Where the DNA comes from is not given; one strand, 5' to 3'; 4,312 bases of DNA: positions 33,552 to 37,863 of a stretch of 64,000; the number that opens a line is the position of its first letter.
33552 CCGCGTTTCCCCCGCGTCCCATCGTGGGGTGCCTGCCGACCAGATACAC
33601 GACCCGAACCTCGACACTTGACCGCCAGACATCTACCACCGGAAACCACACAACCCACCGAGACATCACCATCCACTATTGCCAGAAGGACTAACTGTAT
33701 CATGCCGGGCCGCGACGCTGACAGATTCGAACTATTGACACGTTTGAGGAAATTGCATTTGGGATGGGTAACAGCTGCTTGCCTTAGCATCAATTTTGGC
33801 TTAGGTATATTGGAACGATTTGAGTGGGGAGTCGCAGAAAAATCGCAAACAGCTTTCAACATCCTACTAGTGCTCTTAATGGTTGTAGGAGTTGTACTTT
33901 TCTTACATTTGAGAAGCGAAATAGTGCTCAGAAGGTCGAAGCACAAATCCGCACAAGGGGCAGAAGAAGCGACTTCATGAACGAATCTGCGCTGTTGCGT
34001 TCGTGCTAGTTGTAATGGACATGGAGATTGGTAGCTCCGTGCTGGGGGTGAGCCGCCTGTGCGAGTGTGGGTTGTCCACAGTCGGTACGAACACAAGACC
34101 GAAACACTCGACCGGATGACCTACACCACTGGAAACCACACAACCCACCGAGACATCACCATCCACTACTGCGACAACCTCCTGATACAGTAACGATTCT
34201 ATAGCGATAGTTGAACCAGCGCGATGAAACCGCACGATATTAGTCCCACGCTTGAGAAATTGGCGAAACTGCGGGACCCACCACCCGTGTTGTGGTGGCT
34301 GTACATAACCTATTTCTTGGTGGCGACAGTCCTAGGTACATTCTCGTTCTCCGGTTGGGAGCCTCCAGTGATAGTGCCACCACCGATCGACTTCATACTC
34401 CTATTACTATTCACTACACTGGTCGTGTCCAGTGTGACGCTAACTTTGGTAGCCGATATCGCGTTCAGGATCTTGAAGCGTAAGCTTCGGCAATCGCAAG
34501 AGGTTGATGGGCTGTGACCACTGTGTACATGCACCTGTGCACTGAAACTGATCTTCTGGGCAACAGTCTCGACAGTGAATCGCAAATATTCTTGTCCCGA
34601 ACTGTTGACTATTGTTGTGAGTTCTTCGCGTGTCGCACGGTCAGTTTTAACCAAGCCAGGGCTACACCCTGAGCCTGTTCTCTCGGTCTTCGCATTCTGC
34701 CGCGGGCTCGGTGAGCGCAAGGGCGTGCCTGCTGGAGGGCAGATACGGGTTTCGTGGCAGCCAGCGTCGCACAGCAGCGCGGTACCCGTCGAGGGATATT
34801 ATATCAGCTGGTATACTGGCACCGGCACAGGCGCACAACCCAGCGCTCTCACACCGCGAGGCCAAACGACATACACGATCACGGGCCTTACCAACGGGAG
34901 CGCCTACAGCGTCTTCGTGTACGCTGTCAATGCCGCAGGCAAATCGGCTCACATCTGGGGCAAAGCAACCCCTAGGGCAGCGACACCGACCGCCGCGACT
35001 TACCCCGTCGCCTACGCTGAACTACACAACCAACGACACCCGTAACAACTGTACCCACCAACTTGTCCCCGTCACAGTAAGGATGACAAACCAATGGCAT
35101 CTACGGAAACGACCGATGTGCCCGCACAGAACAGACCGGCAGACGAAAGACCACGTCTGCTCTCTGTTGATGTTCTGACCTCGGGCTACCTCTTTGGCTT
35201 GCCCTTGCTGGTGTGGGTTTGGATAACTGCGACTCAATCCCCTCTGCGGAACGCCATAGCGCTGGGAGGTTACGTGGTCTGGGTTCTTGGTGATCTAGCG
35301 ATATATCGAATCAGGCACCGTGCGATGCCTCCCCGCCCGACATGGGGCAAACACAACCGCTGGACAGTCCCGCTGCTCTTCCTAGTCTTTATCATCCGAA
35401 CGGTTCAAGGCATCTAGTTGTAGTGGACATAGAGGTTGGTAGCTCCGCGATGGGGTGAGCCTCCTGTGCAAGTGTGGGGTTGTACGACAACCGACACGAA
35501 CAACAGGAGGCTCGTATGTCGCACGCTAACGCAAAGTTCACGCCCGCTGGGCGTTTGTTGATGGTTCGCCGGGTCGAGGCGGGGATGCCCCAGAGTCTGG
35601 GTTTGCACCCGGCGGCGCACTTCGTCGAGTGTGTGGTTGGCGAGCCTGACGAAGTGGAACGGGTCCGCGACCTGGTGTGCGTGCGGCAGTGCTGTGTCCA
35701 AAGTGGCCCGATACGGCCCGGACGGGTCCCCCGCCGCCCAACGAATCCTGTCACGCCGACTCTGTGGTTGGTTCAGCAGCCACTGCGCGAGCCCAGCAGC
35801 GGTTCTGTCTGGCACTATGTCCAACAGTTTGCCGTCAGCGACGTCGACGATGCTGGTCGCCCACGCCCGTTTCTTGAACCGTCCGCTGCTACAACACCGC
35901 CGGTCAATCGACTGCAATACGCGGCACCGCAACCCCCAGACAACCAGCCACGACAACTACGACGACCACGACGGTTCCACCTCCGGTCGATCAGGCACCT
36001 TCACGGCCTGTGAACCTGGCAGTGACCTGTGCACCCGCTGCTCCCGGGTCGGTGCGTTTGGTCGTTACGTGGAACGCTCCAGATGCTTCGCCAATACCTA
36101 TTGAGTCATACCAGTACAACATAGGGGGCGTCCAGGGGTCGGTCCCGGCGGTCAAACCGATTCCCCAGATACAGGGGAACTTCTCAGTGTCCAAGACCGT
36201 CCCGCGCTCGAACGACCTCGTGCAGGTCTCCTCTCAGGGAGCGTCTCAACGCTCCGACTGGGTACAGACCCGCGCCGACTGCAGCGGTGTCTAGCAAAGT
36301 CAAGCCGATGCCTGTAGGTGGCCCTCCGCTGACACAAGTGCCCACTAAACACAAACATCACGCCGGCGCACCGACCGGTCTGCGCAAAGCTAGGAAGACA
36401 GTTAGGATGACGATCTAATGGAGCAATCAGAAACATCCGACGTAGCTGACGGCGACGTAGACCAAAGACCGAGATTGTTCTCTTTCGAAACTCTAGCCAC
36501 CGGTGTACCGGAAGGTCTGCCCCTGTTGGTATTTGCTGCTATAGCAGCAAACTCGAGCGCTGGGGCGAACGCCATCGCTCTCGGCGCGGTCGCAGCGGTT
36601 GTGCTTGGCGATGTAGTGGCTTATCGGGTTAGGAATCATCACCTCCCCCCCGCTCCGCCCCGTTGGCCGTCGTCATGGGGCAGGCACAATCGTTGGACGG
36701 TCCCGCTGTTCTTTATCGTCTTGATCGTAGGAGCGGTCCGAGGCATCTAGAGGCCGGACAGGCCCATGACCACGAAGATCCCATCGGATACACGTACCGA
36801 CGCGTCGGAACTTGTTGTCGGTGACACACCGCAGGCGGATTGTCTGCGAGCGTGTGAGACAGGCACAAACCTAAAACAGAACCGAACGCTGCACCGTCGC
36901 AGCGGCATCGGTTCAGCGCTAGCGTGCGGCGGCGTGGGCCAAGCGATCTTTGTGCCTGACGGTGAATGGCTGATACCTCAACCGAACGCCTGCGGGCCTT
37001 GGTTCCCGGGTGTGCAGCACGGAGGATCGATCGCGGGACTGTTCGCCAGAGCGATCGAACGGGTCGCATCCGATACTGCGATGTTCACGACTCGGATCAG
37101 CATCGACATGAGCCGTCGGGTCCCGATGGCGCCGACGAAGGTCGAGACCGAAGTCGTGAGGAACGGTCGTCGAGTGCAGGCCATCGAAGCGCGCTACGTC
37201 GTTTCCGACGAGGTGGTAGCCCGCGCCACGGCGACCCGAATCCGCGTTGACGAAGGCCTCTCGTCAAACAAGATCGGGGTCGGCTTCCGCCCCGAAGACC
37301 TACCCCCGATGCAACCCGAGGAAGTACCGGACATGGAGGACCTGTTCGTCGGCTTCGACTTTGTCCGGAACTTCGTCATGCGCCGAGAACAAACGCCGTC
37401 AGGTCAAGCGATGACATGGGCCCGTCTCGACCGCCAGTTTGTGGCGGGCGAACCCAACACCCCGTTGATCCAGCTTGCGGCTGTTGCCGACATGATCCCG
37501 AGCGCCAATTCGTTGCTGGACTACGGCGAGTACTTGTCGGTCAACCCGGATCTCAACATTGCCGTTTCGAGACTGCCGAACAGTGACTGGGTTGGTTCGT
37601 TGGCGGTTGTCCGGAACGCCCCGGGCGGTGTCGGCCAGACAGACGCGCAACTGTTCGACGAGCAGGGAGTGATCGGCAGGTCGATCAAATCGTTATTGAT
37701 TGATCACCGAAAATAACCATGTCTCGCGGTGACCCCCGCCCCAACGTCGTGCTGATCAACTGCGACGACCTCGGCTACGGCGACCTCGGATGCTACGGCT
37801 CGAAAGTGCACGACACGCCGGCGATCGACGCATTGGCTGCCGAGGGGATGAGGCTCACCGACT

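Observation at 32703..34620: Tandem array of bicistronic cassettes: conserved Cys-terminated coding segment plus divergent small 2-TM protein (orphan toxin/immunity-like architecture)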

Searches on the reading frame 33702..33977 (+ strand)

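Call 10: search_protein_families(library=pfam, proteins=[window:33702-33977:+], max_evalue=0.1)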
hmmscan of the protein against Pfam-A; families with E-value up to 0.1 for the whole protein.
window:33702-33977:+ (92 aa): 3 families
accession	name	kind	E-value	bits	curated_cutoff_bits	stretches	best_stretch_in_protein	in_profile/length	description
PF10318.15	7TM_GPCR_Srh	-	0.028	13.9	26.3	1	31-82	72-120/302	Serpentine type 7TM GPCR chemoreceptor Srh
PF13055.11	DUF3917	-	0.041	14.8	25.1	1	52-73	50-71/71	Protein of unknown function (DUF3917)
PF03706.18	LPG_synthase_TM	-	0.082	12.8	33.4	0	6-42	19-54/302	Lysylphosphatidylglycerol synthase TM region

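Call 67: search_protein_families(library=ncbifam, proteins=[window:33702-33977:+], max_evalue=0.01)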
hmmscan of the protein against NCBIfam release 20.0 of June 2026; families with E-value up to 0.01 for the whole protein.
window:33702-33977:+ (92 aa): 0 families

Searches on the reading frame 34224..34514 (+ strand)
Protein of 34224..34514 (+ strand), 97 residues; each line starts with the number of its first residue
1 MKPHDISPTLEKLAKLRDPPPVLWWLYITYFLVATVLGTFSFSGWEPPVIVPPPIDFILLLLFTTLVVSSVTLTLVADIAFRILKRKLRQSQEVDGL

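Call 10: search_protein_families(library=pfam, proteins=[window:34224-34514:+], max_evalue=0.1)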
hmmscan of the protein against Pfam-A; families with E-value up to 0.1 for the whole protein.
window:34224-34514:+ (97 aa): 0 families

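Call 39: find_homologous_proteins(query=A5, max_evalue=0.01)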
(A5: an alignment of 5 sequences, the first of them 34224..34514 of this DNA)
Query A5 (5 sequences) (97 aa, profile of the alignment): 4 proteins with E <= 0.01 among 632 candidates.
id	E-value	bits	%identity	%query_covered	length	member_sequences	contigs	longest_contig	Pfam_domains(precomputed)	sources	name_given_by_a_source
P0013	2.7e-37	145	45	80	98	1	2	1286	-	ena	-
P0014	3.6e-36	141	100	100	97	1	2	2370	-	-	-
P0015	3.0e-35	138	47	91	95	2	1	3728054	-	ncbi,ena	-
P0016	6.3e-35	137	33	100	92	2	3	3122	-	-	-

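Call 41: find_encoding_contigs(protein=P0015, flank=10000)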
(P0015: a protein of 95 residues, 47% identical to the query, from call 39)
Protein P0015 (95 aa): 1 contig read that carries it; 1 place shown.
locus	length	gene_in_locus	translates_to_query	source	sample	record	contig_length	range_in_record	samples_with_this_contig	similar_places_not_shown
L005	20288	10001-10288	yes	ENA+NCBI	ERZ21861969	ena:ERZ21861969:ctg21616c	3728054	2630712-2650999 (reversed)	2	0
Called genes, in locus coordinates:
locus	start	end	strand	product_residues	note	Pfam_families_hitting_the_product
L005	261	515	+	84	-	PF13701:DDE_Tnp_1_4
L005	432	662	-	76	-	-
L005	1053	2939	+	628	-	-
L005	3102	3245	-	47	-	-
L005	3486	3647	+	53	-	-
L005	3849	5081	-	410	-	PF01548:DEDD_Tnp_IS110, PF02371:Transposase_20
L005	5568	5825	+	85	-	-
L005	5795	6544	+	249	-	PF00665:rve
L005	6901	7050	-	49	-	-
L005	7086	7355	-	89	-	-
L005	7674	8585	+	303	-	-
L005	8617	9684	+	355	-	-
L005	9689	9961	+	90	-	-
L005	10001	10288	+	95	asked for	-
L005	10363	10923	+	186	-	-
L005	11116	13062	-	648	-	PF00743:FMO-like, PF07992:Pyr_redox_2, PF13450:NAD_binding_8, PF13738:Pyr_redox_3, PF13434:Lys_Orn_oxgnase (weak)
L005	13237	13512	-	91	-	PF17728:BsuBI_PstI_RE_N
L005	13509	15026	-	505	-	PF02384:N6_Mtase (weak), PF05175:MTS (weak), PF07669:Eco57I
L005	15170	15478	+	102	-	-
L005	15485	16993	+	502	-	PF03109:ABC1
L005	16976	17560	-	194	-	PF01863:YgjP-like, PF10263:SprT-like (weak)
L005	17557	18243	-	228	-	PF00300:His_Phos_1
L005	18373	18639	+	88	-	-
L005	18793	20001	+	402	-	PF13439:Glyco_transf_4, PF13579:Glyco_trans_4_4, PF20706:GT4-conflict, PF00534:Glycos_transf_1, PF13692:Glyco_trans_1_4, PF13524:Glyco_trans_1_2 (weak)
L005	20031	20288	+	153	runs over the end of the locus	PF10722:YbjN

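Call 42: find_encoding_contigs(protein=P0013, flank=5000)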
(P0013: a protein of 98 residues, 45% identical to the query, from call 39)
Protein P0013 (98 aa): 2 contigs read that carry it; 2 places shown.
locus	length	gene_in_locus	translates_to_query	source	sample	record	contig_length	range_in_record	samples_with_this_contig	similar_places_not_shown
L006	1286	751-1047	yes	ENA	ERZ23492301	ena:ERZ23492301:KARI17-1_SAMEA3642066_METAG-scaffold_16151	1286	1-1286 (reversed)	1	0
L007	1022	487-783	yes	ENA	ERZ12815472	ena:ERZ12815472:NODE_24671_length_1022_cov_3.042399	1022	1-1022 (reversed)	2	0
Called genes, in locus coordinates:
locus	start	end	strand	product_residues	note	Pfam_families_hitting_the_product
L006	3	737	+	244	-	?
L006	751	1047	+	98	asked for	-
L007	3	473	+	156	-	?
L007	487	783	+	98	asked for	-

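Call 67: search_protein_families(library=ncbifam, proteins=[window:34224-34514:+], max_evalue=0.01)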
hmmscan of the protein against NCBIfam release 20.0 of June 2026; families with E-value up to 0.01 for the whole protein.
window:34224-34514:+ (97 aa): 0 families

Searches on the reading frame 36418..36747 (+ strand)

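Call 10: search_protein_families(library=pfam, proteins=[window:36418-36747:+], max_evalue=0.1)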
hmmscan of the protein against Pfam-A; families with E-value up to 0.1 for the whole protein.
window:36418-36747:+ (110 aa): 1 family
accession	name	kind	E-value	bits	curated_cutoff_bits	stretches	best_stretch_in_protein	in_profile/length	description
PF06808.19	DctM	-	0.022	14.1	23.8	1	26-107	142-227/413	Tripartite ATP-independent periplasmic transporter, DctM component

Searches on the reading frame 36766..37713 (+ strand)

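Call 63: search_protein_families(library=pfam, proteins=[window:36766-37713:+], max_evalue=0.001)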
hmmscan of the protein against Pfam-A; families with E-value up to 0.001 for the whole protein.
window:36766-37713:+ (316 aa): 2 families
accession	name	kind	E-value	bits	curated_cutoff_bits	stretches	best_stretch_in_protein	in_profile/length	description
PF20789.3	4HBT_3C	-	8e-17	62.2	24.1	1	176-311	1-139/140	Acyl-CoA thioesterase C-terminal domain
PF13622.12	4HBT_3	-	6.3e-15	55.6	24.3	1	78-158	4-82/83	Acyl-CoA thioesterase N-terminal domain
